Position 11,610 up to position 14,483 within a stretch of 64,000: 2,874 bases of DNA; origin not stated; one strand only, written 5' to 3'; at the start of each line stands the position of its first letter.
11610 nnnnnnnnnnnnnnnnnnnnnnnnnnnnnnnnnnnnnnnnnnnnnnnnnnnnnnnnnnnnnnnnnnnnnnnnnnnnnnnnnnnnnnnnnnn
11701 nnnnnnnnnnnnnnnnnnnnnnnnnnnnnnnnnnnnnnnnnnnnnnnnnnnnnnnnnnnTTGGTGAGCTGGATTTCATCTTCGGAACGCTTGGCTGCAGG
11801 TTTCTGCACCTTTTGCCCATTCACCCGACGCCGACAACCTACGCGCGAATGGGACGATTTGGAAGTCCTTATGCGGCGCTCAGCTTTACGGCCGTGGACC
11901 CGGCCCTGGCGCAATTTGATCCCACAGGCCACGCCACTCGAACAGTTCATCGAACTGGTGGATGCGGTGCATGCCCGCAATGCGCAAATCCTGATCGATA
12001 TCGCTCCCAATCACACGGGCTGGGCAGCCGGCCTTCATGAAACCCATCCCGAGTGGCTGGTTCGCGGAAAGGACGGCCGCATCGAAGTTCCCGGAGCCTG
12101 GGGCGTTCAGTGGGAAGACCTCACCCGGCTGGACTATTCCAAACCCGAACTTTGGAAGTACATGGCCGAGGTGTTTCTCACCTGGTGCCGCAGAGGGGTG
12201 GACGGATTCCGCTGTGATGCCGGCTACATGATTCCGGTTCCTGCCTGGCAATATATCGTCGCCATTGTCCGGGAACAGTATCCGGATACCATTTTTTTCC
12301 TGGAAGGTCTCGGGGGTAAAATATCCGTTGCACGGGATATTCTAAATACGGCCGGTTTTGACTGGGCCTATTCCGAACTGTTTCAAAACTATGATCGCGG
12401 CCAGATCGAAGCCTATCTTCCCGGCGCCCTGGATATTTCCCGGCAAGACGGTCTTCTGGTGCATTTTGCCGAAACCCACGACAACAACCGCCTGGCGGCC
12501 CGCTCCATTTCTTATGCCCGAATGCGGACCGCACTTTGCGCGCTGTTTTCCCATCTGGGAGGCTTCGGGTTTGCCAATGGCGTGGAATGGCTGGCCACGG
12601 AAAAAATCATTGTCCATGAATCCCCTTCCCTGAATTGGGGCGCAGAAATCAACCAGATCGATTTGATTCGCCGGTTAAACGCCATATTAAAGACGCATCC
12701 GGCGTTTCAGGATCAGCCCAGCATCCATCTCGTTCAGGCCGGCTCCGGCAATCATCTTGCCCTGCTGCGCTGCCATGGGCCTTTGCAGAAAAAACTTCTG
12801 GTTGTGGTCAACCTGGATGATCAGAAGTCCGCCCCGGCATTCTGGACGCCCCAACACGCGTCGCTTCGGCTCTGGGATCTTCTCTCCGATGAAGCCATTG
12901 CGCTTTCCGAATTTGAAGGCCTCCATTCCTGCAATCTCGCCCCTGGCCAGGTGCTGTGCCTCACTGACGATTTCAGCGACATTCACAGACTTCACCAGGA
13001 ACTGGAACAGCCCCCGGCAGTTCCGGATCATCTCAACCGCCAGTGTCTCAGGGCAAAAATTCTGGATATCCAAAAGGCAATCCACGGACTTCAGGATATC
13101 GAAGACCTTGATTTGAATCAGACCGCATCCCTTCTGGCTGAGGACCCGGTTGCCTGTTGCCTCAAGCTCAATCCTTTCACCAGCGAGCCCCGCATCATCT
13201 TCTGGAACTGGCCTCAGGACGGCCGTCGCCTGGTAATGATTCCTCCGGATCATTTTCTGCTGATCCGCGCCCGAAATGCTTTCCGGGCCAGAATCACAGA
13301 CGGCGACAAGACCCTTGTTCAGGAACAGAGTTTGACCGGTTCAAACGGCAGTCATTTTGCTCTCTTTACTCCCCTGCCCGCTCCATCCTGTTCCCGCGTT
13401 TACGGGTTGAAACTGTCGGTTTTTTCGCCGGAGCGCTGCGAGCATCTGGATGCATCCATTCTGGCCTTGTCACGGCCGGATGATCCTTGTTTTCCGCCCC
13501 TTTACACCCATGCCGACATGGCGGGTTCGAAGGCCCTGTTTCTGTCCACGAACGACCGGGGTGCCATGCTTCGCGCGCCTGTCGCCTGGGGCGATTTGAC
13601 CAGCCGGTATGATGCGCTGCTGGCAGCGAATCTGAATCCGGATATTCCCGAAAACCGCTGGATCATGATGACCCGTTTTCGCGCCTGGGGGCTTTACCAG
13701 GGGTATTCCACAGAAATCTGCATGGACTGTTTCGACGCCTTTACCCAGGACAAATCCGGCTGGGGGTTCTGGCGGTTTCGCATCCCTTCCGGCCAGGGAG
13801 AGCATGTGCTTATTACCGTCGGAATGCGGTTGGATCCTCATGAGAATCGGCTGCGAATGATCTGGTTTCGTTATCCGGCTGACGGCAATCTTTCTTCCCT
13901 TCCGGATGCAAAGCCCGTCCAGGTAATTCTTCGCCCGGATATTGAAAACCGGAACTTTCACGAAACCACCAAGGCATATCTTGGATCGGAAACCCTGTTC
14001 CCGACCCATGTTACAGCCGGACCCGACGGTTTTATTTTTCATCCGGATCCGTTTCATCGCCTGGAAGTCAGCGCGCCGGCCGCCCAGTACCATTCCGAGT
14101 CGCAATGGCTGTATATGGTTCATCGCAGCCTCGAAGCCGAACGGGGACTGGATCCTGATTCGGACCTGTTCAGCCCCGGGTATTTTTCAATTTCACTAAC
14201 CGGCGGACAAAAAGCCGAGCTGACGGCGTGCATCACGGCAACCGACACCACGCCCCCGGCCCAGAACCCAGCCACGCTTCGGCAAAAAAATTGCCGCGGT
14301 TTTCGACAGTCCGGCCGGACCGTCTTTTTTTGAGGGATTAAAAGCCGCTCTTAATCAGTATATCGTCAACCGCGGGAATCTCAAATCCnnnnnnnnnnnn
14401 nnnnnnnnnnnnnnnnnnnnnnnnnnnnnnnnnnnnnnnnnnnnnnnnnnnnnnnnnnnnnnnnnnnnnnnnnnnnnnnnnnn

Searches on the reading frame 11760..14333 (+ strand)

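Call 32: search_protein_families(library=pfam, proteins=[window:11760-14333:+], max_evalue=0.001)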
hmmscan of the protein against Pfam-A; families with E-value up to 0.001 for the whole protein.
window:11760-14333:+ (857 aa): 2 families
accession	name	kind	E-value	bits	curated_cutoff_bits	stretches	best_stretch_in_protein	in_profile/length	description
PF12439.13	GDE_N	-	1.2e-26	94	27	1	595-818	4-217/219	Glycogen debranching enzyme N terminal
PF00128.31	Alpha-amylase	-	1.5e-07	31.5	22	0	120-158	155-193/446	Alpha amylase, catalytic domain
